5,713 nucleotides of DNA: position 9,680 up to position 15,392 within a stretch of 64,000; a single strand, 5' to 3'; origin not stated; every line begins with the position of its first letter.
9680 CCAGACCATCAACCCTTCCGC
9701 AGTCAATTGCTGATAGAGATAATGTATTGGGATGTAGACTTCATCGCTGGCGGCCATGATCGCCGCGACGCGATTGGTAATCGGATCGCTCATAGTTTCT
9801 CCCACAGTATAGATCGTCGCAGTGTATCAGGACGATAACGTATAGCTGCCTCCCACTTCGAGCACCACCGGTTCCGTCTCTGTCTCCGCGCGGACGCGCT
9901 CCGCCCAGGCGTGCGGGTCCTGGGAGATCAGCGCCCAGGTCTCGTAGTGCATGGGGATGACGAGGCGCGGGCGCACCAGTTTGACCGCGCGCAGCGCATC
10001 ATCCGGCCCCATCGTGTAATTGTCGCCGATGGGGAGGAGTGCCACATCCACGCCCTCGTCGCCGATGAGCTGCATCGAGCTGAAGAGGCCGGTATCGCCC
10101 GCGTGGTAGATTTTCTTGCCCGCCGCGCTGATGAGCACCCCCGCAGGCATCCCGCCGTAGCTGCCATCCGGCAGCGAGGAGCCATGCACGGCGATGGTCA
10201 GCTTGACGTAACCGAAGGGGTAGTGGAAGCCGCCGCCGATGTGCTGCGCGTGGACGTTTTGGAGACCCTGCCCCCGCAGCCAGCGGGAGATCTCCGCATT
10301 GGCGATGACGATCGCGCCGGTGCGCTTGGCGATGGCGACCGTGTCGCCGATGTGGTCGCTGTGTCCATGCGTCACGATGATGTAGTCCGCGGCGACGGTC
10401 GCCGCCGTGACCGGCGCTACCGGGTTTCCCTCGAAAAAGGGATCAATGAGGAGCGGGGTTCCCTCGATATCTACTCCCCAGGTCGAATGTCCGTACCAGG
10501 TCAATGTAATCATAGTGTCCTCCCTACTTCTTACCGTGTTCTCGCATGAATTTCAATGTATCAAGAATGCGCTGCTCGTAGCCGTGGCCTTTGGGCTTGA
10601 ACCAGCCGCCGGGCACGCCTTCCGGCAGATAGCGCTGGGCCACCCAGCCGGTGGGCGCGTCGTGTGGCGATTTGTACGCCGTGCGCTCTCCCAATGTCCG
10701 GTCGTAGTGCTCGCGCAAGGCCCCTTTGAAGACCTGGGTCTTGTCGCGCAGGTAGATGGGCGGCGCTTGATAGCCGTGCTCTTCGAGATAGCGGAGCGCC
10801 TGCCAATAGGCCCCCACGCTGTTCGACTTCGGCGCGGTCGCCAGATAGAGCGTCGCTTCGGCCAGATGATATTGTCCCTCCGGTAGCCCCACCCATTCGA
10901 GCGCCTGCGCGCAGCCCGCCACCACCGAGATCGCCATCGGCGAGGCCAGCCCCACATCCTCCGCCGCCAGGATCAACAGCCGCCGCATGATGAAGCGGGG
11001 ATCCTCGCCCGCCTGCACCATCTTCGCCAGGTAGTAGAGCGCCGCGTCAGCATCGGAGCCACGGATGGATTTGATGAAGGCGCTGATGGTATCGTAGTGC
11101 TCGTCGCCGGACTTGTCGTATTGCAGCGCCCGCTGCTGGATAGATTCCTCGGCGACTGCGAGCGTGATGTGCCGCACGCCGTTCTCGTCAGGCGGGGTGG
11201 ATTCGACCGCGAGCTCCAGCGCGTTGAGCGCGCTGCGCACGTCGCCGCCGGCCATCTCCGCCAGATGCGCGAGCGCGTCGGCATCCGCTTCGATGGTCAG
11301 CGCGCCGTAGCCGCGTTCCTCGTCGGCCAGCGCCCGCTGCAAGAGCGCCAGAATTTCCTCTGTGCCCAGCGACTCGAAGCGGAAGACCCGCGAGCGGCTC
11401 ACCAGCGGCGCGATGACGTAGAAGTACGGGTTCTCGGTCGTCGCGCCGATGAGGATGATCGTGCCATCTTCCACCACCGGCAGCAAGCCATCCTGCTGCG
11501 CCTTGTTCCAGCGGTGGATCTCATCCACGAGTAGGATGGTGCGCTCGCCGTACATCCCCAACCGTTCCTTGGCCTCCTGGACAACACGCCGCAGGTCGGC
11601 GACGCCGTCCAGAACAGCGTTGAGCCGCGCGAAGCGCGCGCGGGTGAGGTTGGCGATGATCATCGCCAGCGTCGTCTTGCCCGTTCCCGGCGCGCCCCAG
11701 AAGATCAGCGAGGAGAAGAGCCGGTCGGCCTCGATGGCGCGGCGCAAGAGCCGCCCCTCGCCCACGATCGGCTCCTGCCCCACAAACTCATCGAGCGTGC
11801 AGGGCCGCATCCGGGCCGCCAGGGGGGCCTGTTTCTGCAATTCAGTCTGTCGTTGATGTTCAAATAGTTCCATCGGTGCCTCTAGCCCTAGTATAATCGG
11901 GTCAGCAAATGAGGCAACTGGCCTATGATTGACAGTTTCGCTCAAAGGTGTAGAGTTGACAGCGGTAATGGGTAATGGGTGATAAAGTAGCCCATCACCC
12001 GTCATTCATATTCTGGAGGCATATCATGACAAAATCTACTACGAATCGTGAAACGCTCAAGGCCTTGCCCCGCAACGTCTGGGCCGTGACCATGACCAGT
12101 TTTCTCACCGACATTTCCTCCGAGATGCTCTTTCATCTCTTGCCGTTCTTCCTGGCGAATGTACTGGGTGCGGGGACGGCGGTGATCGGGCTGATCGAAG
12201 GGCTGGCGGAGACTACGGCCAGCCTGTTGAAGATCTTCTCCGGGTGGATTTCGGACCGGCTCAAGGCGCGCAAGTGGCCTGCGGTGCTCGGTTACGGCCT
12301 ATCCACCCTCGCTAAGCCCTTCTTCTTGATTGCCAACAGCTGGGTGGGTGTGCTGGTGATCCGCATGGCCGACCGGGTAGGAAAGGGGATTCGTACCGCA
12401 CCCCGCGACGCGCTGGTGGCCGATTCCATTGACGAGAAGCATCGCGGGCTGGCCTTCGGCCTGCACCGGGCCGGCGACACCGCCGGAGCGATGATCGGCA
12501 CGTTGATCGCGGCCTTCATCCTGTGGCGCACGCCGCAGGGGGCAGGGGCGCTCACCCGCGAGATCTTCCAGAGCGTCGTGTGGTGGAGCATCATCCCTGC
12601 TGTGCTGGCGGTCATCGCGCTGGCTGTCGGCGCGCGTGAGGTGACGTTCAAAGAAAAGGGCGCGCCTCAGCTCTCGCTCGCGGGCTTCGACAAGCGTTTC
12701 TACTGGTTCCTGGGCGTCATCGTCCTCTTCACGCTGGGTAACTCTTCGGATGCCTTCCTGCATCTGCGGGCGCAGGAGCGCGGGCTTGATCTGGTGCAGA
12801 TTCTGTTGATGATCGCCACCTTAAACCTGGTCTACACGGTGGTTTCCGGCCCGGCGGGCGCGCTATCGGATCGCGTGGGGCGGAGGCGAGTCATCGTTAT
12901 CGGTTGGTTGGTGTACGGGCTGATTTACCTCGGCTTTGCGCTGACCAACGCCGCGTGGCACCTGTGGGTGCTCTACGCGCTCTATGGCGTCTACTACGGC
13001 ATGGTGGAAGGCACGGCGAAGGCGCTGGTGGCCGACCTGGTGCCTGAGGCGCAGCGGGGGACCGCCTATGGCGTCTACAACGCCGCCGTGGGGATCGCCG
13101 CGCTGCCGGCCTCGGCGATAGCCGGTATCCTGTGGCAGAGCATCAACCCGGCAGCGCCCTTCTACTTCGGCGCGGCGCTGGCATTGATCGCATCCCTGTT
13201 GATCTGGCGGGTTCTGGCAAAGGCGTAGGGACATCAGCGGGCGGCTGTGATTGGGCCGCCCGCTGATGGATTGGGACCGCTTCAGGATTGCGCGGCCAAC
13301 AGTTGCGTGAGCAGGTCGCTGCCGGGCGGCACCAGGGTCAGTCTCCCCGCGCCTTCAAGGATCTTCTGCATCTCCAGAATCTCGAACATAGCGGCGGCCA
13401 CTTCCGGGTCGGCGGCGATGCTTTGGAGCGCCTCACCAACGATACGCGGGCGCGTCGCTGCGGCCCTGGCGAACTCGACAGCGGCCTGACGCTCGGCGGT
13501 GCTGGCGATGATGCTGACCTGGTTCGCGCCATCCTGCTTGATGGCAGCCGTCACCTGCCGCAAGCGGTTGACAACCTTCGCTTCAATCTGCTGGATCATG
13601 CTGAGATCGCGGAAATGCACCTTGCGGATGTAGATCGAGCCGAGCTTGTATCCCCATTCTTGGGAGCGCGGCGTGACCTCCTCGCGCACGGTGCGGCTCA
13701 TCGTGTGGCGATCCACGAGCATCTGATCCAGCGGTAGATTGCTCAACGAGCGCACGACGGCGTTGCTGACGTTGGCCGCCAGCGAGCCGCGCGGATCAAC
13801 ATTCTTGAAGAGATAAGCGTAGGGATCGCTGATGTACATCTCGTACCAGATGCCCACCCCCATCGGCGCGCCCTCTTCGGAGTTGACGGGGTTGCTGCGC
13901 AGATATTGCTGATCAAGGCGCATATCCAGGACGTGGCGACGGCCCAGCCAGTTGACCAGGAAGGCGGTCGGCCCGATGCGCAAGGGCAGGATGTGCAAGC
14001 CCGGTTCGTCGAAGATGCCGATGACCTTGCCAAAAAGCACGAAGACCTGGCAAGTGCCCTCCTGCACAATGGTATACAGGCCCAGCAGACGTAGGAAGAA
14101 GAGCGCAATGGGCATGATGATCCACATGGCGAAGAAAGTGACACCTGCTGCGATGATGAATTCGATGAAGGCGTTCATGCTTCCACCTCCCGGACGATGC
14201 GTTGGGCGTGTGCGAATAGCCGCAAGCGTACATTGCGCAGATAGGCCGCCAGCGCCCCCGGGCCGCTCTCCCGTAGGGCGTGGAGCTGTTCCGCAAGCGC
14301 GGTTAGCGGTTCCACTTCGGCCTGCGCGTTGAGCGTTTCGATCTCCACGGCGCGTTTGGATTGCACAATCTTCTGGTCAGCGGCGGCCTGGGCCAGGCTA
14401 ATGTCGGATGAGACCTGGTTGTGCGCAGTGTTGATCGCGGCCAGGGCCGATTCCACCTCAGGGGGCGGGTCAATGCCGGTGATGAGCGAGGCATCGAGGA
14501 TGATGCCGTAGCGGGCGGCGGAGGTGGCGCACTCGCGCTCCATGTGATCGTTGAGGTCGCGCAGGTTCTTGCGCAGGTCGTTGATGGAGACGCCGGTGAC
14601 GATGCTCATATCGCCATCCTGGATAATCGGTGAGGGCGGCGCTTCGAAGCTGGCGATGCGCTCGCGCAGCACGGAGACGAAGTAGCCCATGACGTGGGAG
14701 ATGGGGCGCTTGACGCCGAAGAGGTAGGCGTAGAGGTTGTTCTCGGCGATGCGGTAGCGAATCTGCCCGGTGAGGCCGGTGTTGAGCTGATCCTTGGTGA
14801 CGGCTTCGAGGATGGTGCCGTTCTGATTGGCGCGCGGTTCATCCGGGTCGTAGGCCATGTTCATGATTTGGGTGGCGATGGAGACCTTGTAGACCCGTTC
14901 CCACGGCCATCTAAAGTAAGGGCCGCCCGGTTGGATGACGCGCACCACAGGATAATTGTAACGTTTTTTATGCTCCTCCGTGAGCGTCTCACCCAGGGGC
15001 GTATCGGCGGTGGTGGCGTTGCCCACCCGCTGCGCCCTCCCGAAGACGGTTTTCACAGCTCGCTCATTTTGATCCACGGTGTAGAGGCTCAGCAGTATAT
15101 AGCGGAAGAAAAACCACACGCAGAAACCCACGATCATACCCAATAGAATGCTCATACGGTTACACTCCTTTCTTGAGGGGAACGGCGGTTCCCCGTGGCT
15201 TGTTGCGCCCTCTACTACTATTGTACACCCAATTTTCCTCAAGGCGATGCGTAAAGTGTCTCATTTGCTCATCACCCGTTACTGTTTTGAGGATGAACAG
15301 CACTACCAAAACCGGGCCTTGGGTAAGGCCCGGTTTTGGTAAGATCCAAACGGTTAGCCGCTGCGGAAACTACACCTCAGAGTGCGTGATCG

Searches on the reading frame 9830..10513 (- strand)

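Call 67: search_protein_families(library=pfam, proteins=[window:9830-10513:-], max_evalue=0.0001)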
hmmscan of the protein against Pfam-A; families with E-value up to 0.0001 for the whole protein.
window:9830-10513:- (228 aa): 3 families
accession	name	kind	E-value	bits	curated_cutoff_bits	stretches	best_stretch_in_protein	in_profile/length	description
PF12706.13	Lactamase_B_2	-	8e-26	91.3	27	1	21-190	3-200/200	Beta-lactamase superfamily domain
PF13483.12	Lactamase_B_3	-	4.5e-25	88.9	24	1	3-189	1-160/160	Beta-lactamase superfamily domain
PF00753.33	Lactamase_B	-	1.4e-10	41.9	22.7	1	5-187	2-194/196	Metallo-beta-lactamase superfamily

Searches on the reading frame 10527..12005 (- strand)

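Call 67: search_protein_families(library=pfam, proteins=[window:10527-12005:-], max_evalue=0.0001)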
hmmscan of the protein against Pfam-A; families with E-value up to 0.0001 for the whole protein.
window:10527-12005:- (493 aa): 5 families
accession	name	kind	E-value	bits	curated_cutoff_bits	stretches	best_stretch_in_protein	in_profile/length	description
PF12002.13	MgsA_C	-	9.8e-51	172.4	27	1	316-485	1-164/167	MgsA AAA+ ATPase C terminal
PF16193.11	AAA_assoc_2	-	6.4e-31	106.9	34.3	1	236-315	3-81/81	AAA C-terminal domain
PF05496.18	RuvB_N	-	4e-13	49.9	27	1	66-187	1-118/159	Holliday junction DNA helicase RuvB P-loop domain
PF00004.35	AAA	-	5e-13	50.1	21.2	1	100-207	1-123/131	ATPase family associated with various cellular activities (AAA)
PF07728.20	AAA_5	-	1.4e-05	25.5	22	0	100-190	2-102/139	AAA domain (dynein-related subfamily)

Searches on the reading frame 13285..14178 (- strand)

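Call 67: search_protein_families(library=pfam, proteins=[window:13285-14178:-], max_evalue=0.0001)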
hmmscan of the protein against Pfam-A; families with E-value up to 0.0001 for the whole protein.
window:13285-14178:- (298 aa): 1 family
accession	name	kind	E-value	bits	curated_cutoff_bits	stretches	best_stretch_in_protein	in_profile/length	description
PF01145.31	Band_7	-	5.7e-12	46.5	23.6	1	37-213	2-170/176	SPFH domain / Band 7 family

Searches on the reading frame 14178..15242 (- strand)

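Call 67: search_protein_families(library=pfam, proteins=[window:14178-15242:-], max_evalue=0.0001)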
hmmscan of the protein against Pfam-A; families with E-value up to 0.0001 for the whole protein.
window:14178-15242:- (355 aa): 1 family
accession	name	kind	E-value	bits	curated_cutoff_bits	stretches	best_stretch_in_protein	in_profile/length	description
PF01145.31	Band_7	-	5.7e-16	59.5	23.6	1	55-286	2-174/176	SPFH domain / Band 7 family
